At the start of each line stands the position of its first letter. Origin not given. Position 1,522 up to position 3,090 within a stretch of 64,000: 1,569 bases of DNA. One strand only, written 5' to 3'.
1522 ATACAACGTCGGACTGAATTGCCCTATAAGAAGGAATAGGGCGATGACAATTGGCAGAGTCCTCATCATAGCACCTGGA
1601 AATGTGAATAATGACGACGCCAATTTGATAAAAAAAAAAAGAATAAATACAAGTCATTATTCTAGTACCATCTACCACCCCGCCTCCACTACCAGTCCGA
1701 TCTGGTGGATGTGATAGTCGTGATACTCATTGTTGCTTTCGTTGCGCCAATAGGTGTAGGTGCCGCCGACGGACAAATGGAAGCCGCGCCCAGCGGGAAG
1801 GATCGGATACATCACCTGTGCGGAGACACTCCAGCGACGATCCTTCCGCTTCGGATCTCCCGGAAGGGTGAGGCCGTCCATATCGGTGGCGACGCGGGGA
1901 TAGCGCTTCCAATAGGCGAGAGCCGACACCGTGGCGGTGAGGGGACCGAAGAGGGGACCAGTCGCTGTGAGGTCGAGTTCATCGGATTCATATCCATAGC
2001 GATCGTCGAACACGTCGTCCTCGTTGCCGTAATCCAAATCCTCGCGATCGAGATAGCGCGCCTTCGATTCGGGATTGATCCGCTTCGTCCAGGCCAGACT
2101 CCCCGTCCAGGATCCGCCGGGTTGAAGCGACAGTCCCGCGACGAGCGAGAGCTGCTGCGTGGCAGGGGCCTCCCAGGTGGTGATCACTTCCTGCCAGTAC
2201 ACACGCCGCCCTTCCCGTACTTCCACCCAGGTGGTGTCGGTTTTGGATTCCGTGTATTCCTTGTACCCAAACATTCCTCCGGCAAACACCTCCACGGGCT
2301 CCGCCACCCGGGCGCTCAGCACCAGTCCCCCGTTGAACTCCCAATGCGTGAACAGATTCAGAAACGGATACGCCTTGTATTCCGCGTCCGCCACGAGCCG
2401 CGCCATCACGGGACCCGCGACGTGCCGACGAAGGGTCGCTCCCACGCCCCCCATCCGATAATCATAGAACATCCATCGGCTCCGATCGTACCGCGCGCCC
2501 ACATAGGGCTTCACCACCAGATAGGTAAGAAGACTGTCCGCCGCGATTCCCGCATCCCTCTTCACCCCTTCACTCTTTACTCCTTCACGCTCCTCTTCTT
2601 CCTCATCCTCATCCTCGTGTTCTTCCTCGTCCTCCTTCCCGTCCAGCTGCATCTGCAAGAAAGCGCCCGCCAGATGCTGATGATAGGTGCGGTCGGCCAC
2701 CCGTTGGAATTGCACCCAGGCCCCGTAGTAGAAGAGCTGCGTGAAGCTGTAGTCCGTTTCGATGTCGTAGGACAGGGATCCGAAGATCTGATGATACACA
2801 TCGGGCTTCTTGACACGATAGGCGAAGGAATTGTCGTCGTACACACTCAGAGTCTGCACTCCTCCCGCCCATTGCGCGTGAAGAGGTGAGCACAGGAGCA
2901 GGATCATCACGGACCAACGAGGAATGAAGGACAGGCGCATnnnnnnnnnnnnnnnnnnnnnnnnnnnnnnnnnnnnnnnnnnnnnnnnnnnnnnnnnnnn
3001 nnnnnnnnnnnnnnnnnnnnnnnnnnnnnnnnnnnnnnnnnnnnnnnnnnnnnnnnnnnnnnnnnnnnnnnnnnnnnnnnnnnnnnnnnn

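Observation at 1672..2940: Putative export beta-barrel with poly-acidic insert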

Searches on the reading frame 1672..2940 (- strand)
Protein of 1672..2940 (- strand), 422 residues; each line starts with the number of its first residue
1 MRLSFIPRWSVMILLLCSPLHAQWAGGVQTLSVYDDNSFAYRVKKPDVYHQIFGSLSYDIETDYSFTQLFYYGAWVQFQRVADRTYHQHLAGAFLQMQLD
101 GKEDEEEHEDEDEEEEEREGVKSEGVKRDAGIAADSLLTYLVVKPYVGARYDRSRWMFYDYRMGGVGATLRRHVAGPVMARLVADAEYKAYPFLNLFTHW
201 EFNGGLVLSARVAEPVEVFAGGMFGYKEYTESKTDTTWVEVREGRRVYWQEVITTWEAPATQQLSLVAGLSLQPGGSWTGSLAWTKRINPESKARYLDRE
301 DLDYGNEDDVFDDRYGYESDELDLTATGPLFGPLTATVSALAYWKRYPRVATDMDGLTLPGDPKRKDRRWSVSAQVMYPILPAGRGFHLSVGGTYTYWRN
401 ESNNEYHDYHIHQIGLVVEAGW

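Call 4: search_protein_families(library=pfam, proteins=[window:1672-2940:-], max_evalue=0.1)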
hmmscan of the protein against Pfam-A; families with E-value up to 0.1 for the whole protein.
window:1672-2940:- (422 aa): 0 families

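Call 5: search_protein_families(library=ncbifam, proteins=[window:1672-2940:-], max_evalue=0.1)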
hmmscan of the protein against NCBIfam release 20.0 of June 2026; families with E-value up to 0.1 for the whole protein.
window:1672-2940:- (422 aa): 0 families

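Call 6: find_homologous_proteins(query=window:1672-2940:-, max_evalue=0.001)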
Query window:1672-2940:- (422 aa): 3 proteins with E <= 0.001 among 8000 candidates.
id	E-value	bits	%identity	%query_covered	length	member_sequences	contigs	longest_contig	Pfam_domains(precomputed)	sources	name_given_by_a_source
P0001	1.6e-88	316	35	99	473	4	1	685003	-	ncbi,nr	ncbi:MAG: hypothetical protein IPP94_00900 [Ignavibacteria bacterium]|nr:hypothetical protein [Ignav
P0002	1.4e-87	313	41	98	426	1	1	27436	-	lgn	-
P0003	5.9e-85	304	38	95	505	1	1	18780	-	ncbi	-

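Call 11: find_encoding_contigs(protein=P0001, flank=10000, max_places=3)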
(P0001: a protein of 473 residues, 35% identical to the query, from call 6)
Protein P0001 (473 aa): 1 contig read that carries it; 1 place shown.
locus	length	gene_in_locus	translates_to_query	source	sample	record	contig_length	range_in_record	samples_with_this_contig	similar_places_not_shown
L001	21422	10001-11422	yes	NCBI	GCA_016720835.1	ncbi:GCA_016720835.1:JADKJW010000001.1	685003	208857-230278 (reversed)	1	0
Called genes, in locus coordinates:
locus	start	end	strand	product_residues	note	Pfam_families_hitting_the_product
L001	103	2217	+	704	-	-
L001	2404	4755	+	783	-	PF02012:BNR (faint), PF15902:Sortilin-Vps10 (faint), PF14870:PSII_BNR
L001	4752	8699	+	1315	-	PF10096:DUF2334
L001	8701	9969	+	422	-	PF13506:Glyco_transf_21, PF00535:Glycos_transf_2, PF10111:Glyco_tranf_2_2, PF13641:Glyco_tranf_2_3, PF13632:Glyco_trans_2_3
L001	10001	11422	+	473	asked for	-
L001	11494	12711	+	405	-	PF01757:Acyl_transf_3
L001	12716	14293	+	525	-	-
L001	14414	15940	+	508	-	PF14903:WG_beta_rep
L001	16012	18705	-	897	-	PF02629:CoA_binding, PF13380:CoA_binding_2, PF00549:Ligase_CoA (faint), PF13607:Succ_CoA_lig, PF19045:Ligase_CoA_2, PF13549:ATP-grasp_5, PF13302:Acetyltransf_3 (weak), PF00583:Acetyltransf_1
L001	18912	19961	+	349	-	PF01636:APH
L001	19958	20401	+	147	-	PF22740:PapZ_C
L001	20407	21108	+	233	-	PF00483:NTP_transferase, PF01128:IspD (faint), PF12804:NTP_transf_3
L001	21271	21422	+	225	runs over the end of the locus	PF00072:Response_reg, PF00486:Trans_reg_C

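Call 12: find_encoding_contigs(protein=P0002, flank=10000, max_places=3)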
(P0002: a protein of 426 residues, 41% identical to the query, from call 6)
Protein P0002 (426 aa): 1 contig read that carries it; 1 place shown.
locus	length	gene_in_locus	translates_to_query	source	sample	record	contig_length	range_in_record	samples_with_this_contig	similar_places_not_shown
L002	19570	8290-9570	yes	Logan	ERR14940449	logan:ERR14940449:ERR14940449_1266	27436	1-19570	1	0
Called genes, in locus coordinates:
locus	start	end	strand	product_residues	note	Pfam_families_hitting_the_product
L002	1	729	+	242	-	?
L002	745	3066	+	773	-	-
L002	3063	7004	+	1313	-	PF10096:DUF2334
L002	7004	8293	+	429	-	PF13506:Glyco_transf_21, PF03142:Chitin_synth_2 (faint), PF00535:Glycos_transf_2, PF10111:Glyco_tranf_2_2, PF13641:Glyco_tranf_2_3, PF13632:Glyco_trans_2_3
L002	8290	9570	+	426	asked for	-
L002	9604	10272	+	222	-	-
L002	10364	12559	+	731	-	PF10459:Peptidase_S46, PF13365:Trypsin_2 (faint)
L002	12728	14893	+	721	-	PF10459:Peptidase_S46, PF00089:Trypsin (faint), PF13365:Trypsin_2 (faint)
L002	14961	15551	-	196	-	PF01558:POR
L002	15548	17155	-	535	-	PF01855:POR_N, PF02775:TPP_enzyme_C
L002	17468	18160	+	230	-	PF00072:Response_reg, PF23198:PDE8A_N (weak), PF00486:Trans_reg_C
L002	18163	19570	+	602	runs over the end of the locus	PF12860:PAS_7 (faint), PF00672:HAMP, PF00989:PAS (weak), PF08448:PAS_4, PF13426:PAS_9 (weak), PF00512:HisKA, PF02518:HATPase_c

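Call 13: find_encoding_contigs(protein=P0003, flank=10000, max_places=3)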
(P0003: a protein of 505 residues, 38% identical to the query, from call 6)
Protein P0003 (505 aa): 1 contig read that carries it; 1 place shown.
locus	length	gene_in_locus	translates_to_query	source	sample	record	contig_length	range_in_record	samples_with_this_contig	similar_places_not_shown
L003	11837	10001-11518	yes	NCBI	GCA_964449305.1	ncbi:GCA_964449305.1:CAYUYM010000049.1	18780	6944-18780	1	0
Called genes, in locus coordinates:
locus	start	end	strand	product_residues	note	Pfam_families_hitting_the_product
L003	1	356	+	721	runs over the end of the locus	-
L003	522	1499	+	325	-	PF00551:Formyl_trans_N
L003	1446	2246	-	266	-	PF11345:DUF3147 (faint)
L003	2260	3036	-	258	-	PF00378:ECH_1, PF16113:ECH_2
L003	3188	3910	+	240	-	-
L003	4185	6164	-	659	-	PF03169:OPT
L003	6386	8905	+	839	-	PF11369:DUF3160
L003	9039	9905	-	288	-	-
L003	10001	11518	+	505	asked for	-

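Call 16: predict_structure(alignment_id=A1)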
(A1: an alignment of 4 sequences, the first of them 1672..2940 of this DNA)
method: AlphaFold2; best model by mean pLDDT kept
length: 422 residues; sequences in the alignment: 4
mean_pLDDT: 64.9   pTM: 0.64
mean pLDDT of the five models: 64.9, 59.4, 56.9, 56.3, 49.6
residues with pLDDT >= 90: 66; 70-90: 134; 50-70: 97; < 50: 125
segments of 3 or more residues with pLDDT < 50: 1-17, 37-81, 102-135, 234-237, 294-311, 353-355
pLDDT, mean of each block of 10 residues (from residue 1): 35 47 79 57 35 32 32 35 61 74 40 33 30 53 76 58 82 83 86 62 89 86 80 54 69 56 86 82 85 45 37 64 93 92 77 51 71 93 80 90 68 85 82
secondary structure, 60 per line:
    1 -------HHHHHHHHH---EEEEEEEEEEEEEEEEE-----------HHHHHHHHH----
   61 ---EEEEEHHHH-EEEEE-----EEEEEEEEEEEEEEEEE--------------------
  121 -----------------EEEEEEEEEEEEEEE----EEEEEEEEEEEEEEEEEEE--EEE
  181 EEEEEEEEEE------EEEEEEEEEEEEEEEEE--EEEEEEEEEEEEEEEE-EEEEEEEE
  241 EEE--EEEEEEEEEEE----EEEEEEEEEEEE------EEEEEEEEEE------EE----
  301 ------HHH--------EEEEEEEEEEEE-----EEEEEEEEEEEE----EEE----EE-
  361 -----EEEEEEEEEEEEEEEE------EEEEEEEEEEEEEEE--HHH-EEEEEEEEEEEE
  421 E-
elements in order: H8-16 E20-36 H48-56 E64-68 H69-72 E74-78 E84-100 E138-152 E157-175 E178-190 E197-213 E216-231 E233-243 E246-256 E261-272 E279-288 E318-329 E335-346 E351-353 E366-381 E388-402 E409-421

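Call 23: search_solved_structures(query=A1, max_evalue=10)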
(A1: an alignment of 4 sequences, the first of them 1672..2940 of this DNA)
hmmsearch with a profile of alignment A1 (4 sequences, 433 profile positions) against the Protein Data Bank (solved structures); distinct sequences matched with E-value up to 10: 1.
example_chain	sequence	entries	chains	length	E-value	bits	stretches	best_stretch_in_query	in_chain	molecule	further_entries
7dmp_B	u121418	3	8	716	0.2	13.4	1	100-164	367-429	Radial spoke head protein 4 homolog A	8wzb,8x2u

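Call 24: search_protein_representatives(alignment_id=A1)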
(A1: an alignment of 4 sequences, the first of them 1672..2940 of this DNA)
Query: 4 sequences, 433 profile positions. Proteins with E-value up to 0.001 (for the whole library): 491; up to 1e-10: 293; up to 1e-30: 43. The best 150 are listed.
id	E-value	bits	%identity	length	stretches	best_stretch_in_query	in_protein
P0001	5.0e-216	733.8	-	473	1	7-433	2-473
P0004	3.4e-169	579.5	-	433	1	12-433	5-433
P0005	1.8e-161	554.0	-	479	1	7-432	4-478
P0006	1.3e-151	521.6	-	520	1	13-433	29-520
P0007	4.6e-150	516.5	-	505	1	20-432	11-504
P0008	1.1e-145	502.1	-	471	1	13-431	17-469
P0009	7.2e-145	499.4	-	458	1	13-432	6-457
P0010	8.8e-136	469.4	-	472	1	17-433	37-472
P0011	8.1e-82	291.6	-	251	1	185-433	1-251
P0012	6.1e-76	272.2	-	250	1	186-431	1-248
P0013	1.0e-68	248.4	-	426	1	7-432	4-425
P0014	1.5e-64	234.7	-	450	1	11-432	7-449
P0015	5.9e-47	176.7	-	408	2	148-431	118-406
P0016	1.5e-43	165.4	-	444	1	12-431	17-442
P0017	9.4e-42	159.6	-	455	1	22-421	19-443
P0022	1.3e-37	145.9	-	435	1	11-421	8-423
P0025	2.8e-36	141.5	-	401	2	154-429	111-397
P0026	1.1e-35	139.6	-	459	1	7-422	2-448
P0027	1.2e-35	139.4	-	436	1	13-432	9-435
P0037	3.7e-33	131.3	-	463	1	9-429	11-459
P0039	5.0e-33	130.8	-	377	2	156-430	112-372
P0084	1.6e-25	106.1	-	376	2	153-429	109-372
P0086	2.6e-25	105.4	-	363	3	272-428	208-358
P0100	7.2e-24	100.6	-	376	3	273-431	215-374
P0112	1.0e-22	96.8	-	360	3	273-430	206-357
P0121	8.0e-22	93.9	-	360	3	273-432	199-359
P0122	9.0e-22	93.7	-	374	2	155-433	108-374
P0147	9.7e-20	87.0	-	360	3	281-427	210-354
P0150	1.9e-19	86.0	-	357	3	273-423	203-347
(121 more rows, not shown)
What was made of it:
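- Tried and rejected: The exhaustive profile search (call 24) was needed.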

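Call 27: search_protein_families(library=pfam, alignment_id=A2, max_evalue=0.01)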
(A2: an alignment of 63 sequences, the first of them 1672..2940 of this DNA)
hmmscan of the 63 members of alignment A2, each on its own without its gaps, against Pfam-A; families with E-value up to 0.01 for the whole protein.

A. member 1, window:1672-2940:- (422 aa): 0 families

B. families by the number of members that match (of 63 scanned): 1 family
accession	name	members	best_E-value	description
PF04575.19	SlipAM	21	9.4e-09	Surface lipoprotein assembly modifier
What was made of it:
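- On AlgE / alginate export family: No Pfam hit for the protein or for the 63 relatives, other than SlipAM (calls 4, 27).
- No Wzi family hit was found (calls 4, 27). It has no hit to any porin family (calls 4, 27).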

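Call 28: find_homologous_proteins(query=A2, max_evalue=0.00001)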
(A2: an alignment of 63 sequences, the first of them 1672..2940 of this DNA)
Query A2 (63 sequences) (422 aa, profile of the alignment): 4 proteins with E <= 0.00001 among 8000 candidates.
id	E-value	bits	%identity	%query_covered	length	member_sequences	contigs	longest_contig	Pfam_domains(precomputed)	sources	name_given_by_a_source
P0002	6.4e-128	445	41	98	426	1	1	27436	-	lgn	-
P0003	3.7e-127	442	38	95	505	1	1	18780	-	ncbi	-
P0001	2.6e-125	436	35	99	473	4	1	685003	-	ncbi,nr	ncbi:MAG: hypothetical protein IPP94_00900 [Ignavibacteria bacterium]|nr:hypothetical protein [Ignav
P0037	7.9e-109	382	21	25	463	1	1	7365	-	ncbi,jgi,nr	ncbi:MAG TPA: hypothetical protein VKS81_03550 [Bacteroidota bacterium]|nr:hypothetical protein [Bac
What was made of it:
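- Tried and rejected: Word-indexed homologue searches (calls 6, 28).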

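Call 30: search_solved_structures(query=A2, max_evalue=10, show_alignments=2)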
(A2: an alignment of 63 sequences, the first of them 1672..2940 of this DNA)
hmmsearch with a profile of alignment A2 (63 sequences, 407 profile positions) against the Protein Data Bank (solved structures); distinct sequences matched with E-value up to 10: 0.
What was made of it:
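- Tried and rejected: PDB sequence searches with the family profiles (calls 23, 30).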

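Call 33: find_related_loci(query=A1, collection=genome_contigs, flank=10000)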
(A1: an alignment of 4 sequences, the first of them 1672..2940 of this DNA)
Query A1 (422 aa) in genome_contigs; peptide patterns used: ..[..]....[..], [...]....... (x = any residue, [..] = any of these).
93 stretches matched a pattern; 10 encode a relative of the query (tblastn E <= 1e-3); 10 distinct loci.
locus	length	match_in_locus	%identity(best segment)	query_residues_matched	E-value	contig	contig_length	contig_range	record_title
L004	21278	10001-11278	40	8-422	2e-88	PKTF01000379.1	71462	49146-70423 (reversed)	MAG: Ignavibacteria bacterium isolate BM516 sc_184, whole genome shotgun sequence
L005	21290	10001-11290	40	6-422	3e-87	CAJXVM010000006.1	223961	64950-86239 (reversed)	MAG TPA_asm: uncultured Ignavibacteria bacterium isolate SRR6201696_bin.5_MetaBAT_v2.12.1_MAG genome assembly, contig: N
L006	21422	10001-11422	35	5-422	8e-85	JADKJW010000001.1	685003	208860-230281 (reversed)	MAG: Ignavibacteria bacterium isolate Vibo_18-Q3-R45-57_BATAC.435 tig00001494-10-6885030, whole genome shotgun sequence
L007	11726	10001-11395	38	18-419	4e-84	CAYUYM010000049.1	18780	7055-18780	MAG TPA_asm: uncultured Chromatiales bacterium isolate SRP220891_co1_215 genome assembly, contig: NODE_5563_length_18780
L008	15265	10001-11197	38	8-422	2e-83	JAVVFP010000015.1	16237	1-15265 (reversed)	MAG: Bacteroidota bacterium isolate TamC13-50 NODE_3017_length_16237_cov_4.120319, whole genome shotgun sequence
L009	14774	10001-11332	38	2-422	2e-83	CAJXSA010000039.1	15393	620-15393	MAG TPA_asm: uncultured Ignavibacteria bacterium isolate SRR6201696_bin.15_MetaBAT_v2.12.1_MAG genome assembly, contig:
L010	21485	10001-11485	39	11-422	2e-64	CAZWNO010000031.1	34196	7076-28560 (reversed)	MAG TPA_asm: uncultured Chromatiales bacterium isolate SRP192927_co6_91 genome assembly, contig: NODE_2200_length_34196_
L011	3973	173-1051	41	135-422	1e-63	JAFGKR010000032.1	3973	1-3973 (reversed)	MAG: Bacteroidetes bacterium isolate Zod_Metabat.348 k87_442647, whole genome shotgun sequence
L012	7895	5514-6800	25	10-409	2e-12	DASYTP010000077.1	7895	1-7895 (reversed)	MAG TPA_asm: Bacteroidota bacterium isolate SMAG_U4570 k141_1882489, whole genome shotgun sequence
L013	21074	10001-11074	22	3-410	3e-8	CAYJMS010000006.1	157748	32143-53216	MAG TPA_asm: uncultured Chitinophagaceae bacterium isolate ERP124720_co1_92 genome assembly, contig: NODE_124_length_157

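Call 38: search_protein_families(library=pfam, proteins=[L013:6935-8299:+, L013:8345-8953:-, L013:9992-11113:+, L013:11186-13207:+, L013:13406-14323:+, L012:469-2286:+, L012:2531-3469:+, L012:3543-4496:+, L012:4540-5490:+, L012:5469-6842:+], max_evalue=0.001)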
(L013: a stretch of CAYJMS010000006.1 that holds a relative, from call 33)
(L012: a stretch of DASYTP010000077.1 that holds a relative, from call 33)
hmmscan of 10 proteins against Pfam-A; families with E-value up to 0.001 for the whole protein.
L013:6935-8299:+ (454 aa): 9 families
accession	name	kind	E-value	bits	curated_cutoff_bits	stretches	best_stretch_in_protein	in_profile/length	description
PF00158.32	Sigma54_activat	-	1.6e-76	256.1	20.2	1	146-313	1-168/168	Sigma-54 interaction domain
PF00072.30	Response_reg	-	7.4e-28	97.4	30.2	1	8-117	1-110/111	Response regulator receiver domain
PF25601.1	AAA_lid_14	-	1.1e-25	89.7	27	1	318-398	1-81/87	AAA+ ATPase lid domain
PF14532.12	Sigma54_activ_2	-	3.2e-23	83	25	1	148-317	2-138/138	Sigma-54 interaction domain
PF02954.25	HTH_8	-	8.5e-12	45.1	22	1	412-451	3-42/42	Bacterial regulatory protein, Fis family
PF07728.20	AAA_5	-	5.4e-08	33.4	22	1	169-289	1-124/139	AAA domain (dynein-related subfamily)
PF00004.35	AAA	-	5.3e-06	27.3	21.2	1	170-290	1-114/131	ATPase family associated with various cellular activities (AAA)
PF07724.20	AAA_2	-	3.7e-05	24.3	27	1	170-296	6-133/166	AAA domain (Cdc48 subfamily)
PF18024.7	HTH_50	-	6.5e-05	23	27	1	405-453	2-49/50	Helix-turn-helix domain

L013:8345-8953:- (202 aa): 1 family
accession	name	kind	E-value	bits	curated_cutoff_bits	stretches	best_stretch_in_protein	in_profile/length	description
PF09968.15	DUF2202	-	6.5e-49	166.3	22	1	61-199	2-139/162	Uncharacterized protein domain (DUF2202)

L013:9992-11113:+ (373 aa): 0 families

L013:11186-13207:+ (673 aa): 6 families
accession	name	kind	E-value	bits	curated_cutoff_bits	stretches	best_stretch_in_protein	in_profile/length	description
PF02518.31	HATPase_c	-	9.6e-27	94.1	26.4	1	569-672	2-109/111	Histidine kinase-, DNA gyrase B-, and HSP90-like ATPase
PF00512.31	HisKA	-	6.9e-13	48.9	26.9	1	460-524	2-62/66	His Kinase A (phospho-acceptor) domain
PF00989.32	PAS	-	1.8e-09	38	22.6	1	339-431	4-103/113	PAS fold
PF13426.13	PAS_9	-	2.8e-06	28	27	1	347-443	2-103/103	PAS domain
PF13589.12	HATPase_c_3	-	5.3e-06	26.9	25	1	573-634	3-63/137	Histidine kinase-, DNA gyrase B-, and HSP90-like ATPase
PF08448.16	PAS_4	-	8.7e-06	26.4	23.1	1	342-446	1-110/110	PAS fold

L013:13406-14323:+ (305 aa): 2 families
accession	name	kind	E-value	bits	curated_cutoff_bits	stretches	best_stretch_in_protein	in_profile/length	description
PF01545.26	Cation_efflux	-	6.5e-36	124.4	26.6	1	16-209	2-198/198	Cation efflux family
PF16916.11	ZT_dimer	-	8.1e-14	51.8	26.7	1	213-291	2-77/78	Dimerisation domain of Zinc Transporter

L012:469-2286:+ (605 aa): 5 families
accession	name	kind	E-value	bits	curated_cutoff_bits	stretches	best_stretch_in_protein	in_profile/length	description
PF17899.6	Peptidase_M61_N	-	2.4e-47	161.5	23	1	25-190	1-168/168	Peptidase M61 N-terminal domain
PF05299.18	Peptidase_M61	-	6.4e-42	143.1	22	1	279-393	2-116/118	M61 glycyl aminopeptidase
PF13180.12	PDZ_2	-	1e-11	45.4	27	1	485-562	2-80/80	PDZ domain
PF17820.7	PDZ_6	-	5.8e-06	26.4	27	1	498-528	1-31/54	PDZ domain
PF00595.29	PDZ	-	0.00072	20.3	23.2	0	494-549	24-80/81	PDZ domain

L012:2531-3469:+ (312 aa): 3 families
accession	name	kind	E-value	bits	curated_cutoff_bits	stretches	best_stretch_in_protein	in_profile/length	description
PF01663.27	Phosphodiest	-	8e-11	42.6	23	1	37-237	1-220/342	Type I phosphodiesterase / nucleotide pyrophosphatase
PF01676.23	Metalloenzyme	-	2.8e-09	37.3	24.3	1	148-242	117-206/252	Metalloenzyme superfamily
PF00884.28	Sulfatase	-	2.6e-08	34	25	1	195-292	201-300/301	Sulfatase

L012:3543-4496:+ (317 aa): 1 family
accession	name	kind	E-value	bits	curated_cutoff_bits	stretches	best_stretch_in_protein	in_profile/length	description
PF02653.21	BPD_transp_2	-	4.1e-46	157.7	26.8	1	45-309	2-269/269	Branched-chain amino acid transport system / permease component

L012:4540-5490:+ (316 aa): 4 families
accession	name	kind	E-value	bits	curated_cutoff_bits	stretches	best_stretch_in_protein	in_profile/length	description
PF13407.12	Peripla_BP_4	-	1.2e-67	228.6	35.1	1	29-287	1-258/258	Periplasmic binding protein domain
PF00532.27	Peripla_BP_1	-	1.4e-08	35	22.2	1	30-217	6-185/281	Periplasmic binding proteins and sugar binding domain of LacI family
PF13458.12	Peripla_BP_6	-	1.4e-05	25.4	31.7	1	40-181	17-162/343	Periplasmic binding protein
PF07905.16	PucR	-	0.00068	20.4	33.5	0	36-124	20-108/118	Purine catabolism regulatory protein-like family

L012:5469-6842:+ (457 aa): 0 families
